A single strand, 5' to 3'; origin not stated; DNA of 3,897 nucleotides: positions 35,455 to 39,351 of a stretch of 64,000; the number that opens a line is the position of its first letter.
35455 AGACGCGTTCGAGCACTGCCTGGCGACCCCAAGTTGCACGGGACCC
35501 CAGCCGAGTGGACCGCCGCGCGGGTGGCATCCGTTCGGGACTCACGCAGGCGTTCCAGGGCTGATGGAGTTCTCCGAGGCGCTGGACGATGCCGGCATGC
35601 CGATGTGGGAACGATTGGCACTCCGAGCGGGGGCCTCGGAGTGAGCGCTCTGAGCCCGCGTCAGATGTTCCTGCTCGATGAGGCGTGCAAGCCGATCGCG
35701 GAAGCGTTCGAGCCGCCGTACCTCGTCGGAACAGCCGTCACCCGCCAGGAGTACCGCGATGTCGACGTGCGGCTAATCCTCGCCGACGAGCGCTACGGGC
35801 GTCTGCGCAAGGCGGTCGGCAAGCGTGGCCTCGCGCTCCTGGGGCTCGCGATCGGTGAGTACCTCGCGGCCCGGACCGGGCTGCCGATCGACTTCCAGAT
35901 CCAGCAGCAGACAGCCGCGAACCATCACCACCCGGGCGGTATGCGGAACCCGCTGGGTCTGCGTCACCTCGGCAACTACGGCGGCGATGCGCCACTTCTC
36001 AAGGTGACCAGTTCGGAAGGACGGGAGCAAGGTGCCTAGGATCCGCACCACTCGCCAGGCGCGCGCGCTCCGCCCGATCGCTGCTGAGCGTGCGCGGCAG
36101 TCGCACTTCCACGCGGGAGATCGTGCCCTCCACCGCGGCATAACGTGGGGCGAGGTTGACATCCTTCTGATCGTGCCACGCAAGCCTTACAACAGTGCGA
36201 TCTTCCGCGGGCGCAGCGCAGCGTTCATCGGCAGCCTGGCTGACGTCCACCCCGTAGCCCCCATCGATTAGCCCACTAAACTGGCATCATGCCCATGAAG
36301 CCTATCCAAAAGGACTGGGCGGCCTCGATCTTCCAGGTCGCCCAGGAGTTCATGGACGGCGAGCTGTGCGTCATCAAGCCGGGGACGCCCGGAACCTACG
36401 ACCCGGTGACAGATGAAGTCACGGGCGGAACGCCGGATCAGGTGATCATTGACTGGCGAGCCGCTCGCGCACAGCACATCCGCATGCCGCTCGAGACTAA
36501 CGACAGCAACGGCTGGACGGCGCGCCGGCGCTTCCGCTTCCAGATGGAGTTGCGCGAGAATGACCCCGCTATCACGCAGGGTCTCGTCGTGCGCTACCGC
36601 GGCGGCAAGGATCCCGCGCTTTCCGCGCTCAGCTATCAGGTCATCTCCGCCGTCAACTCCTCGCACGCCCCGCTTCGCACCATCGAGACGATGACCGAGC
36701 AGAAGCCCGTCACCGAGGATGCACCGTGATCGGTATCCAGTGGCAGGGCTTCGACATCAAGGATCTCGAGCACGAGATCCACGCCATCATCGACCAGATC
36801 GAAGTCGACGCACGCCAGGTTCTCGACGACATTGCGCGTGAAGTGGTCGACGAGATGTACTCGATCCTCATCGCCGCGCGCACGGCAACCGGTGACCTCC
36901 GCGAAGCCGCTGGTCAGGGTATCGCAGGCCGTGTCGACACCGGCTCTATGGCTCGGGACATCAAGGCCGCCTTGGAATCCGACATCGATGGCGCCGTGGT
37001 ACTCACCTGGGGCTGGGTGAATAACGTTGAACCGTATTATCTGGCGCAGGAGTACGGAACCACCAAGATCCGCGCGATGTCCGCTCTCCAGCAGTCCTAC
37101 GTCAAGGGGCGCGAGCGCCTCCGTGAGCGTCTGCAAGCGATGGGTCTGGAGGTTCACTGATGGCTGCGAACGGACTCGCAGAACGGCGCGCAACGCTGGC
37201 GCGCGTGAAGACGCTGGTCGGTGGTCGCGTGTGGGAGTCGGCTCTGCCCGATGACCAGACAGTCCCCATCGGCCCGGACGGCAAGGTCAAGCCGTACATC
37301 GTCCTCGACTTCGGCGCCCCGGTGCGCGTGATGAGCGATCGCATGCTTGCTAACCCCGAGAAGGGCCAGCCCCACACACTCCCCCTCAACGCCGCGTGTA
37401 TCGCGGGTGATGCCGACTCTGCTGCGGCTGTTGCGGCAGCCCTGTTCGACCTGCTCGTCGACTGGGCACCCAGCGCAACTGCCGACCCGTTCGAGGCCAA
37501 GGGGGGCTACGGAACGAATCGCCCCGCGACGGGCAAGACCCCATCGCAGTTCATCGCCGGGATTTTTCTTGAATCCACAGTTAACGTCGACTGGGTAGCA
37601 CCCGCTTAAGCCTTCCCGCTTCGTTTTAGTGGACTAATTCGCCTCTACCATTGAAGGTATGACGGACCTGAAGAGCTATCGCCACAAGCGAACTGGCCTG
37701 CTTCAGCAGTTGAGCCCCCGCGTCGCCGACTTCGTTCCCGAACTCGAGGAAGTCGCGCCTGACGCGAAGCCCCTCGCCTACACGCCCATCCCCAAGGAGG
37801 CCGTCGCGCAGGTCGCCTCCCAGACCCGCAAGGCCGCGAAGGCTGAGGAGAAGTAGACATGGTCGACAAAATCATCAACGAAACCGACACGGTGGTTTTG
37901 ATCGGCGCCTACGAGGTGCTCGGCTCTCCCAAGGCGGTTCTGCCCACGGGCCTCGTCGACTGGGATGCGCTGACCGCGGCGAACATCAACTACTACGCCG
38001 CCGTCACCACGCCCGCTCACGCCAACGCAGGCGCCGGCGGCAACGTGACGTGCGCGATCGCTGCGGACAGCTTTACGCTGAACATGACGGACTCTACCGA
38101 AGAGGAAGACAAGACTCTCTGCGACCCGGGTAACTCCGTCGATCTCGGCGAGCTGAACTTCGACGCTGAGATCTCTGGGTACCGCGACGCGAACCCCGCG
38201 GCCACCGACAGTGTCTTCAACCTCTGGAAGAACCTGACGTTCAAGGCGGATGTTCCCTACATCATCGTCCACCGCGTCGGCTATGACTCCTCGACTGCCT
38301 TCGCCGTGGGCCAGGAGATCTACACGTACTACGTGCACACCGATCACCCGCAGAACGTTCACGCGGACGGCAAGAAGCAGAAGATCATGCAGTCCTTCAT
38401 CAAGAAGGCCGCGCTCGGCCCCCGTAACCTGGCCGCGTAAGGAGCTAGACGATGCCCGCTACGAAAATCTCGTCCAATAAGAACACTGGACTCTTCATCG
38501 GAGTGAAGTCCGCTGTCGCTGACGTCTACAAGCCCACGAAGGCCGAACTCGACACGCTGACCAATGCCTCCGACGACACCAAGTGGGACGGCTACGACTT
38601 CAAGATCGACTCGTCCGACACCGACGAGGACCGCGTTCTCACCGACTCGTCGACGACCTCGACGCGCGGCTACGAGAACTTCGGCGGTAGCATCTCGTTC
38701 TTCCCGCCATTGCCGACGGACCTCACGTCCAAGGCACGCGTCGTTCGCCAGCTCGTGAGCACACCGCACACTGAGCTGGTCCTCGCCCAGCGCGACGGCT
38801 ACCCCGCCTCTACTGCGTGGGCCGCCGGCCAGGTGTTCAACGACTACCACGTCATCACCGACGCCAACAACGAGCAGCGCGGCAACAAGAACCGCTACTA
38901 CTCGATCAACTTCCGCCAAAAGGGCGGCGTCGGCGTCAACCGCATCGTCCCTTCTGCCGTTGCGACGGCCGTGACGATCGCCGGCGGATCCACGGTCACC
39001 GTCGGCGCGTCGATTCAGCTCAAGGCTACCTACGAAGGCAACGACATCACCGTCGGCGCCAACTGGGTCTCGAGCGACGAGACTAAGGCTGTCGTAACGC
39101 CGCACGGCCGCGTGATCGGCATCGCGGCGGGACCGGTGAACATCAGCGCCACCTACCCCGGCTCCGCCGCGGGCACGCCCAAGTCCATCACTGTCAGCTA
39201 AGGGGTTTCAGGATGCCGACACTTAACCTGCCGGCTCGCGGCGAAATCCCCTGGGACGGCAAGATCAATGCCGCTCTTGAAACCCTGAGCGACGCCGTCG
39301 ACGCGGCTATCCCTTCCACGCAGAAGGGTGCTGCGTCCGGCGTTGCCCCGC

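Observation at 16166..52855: Virion genes driven by many separate leaderless promoters instead of one late operon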

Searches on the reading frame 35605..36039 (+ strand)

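Call 28: search_protein_families(library=pfam, proteins=[window:35605-36039:+], max_evalue=0.05)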
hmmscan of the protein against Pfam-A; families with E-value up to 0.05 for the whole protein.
window:35605-36039:+ (144 aa): 1 family
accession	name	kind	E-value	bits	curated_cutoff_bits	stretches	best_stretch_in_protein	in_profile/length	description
PF25455.1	Beta-barrel_CAF17_C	-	0.044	14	25.7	0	61-81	25-45/70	CAF17, C-terminal beta-barrel domain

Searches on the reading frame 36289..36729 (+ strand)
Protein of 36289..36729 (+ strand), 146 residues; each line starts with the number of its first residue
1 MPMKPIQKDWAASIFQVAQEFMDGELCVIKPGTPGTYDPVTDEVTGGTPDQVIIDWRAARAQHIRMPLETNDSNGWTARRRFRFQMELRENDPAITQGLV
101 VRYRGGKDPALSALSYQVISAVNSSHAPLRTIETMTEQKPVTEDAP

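Call 9: search_protein_families(library=phrogs, proteins=[window:36289-36729:+])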
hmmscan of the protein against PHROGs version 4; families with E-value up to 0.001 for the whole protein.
window:36289-36729:+ (146 aa): 0 families

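Call 139: search_protein_families(library=pfam, proteins=[window:36289-36729:+], max_evalue=0.05)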
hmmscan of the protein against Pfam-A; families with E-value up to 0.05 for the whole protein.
window:36289-36729:+ (146 aa): 1 family
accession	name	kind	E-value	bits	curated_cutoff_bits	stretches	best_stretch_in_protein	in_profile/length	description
PF19586.5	DUF6093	-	5.4e-07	30.4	27.9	1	16-133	3-115/117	Family of unknown function (DUF6093)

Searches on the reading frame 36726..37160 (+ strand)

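Call 10: search_protein_families(library=phrogs, proteins=[window:36726-37160:+])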
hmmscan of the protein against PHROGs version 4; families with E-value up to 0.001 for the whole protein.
window:36726-37160:+ (144 aa): 2 families
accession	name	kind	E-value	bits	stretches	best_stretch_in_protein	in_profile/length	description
phrog_16765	-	unknown function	3.6e-07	31.3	1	36-138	26-136/141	-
phrog_5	-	connector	1.3e-06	29.5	1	2-136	91-201/239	tail completion or Neck1 protein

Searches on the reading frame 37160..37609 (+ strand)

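Call 10: search_protein_families(library=phrogs, proteins=[window:37160-37609:+])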
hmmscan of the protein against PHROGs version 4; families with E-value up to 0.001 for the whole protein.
window:37160-37609:+ (149 aa): 1 family
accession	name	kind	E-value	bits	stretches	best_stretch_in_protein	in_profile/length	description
phrog_14948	-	unknown function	2.3e-09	38.4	1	14-147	14-148/149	-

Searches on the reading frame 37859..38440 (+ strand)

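Call 10: search_protein_families(library=phrogs, proteins=[window:37859-38440:+])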
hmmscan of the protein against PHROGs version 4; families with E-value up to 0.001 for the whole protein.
window:37859-38440:+ (193 aa): 1 family
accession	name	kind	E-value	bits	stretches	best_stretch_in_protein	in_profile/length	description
phrog_2491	-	tail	2.9e-25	90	1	49-185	27-161/171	major tail protein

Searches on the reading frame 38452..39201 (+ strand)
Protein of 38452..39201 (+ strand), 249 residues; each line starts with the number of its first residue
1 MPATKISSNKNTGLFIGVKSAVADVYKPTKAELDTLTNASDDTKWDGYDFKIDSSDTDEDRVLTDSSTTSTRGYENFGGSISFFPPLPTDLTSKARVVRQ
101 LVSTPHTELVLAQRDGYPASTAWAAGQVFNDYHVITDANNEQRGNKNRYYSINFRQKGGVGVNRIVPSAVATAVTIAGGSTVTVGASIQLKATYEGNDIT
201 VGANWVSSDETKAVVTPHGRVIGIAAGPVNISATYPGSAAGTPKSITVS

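Call 10: search_protein_families(library=phrogs, proteins=[window:38452-39201:+])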
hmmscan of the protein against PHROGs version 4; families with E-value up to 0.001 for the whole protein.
window:38452-39201:+ (249 aa): 5 families
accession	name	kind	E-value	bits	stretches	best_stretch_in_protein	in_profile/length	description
phrog_2491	-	tail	5e-26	92.5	1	1-152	4-152/171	major tail protein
phrog_215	-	head and packaging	1.2e-08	35.5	1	165-236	217-291/491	structural protein with Ig domain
phrog_1280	-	other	1.4e-05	25.8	1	157-248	152-244/248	Ig domain containing protein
phrog_10059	-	unknown function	9.4e-05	22.3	1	182-240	196-253/345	-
phrog_290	-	tail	0.00014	22.3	1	148-248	308-409/411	minor tail protein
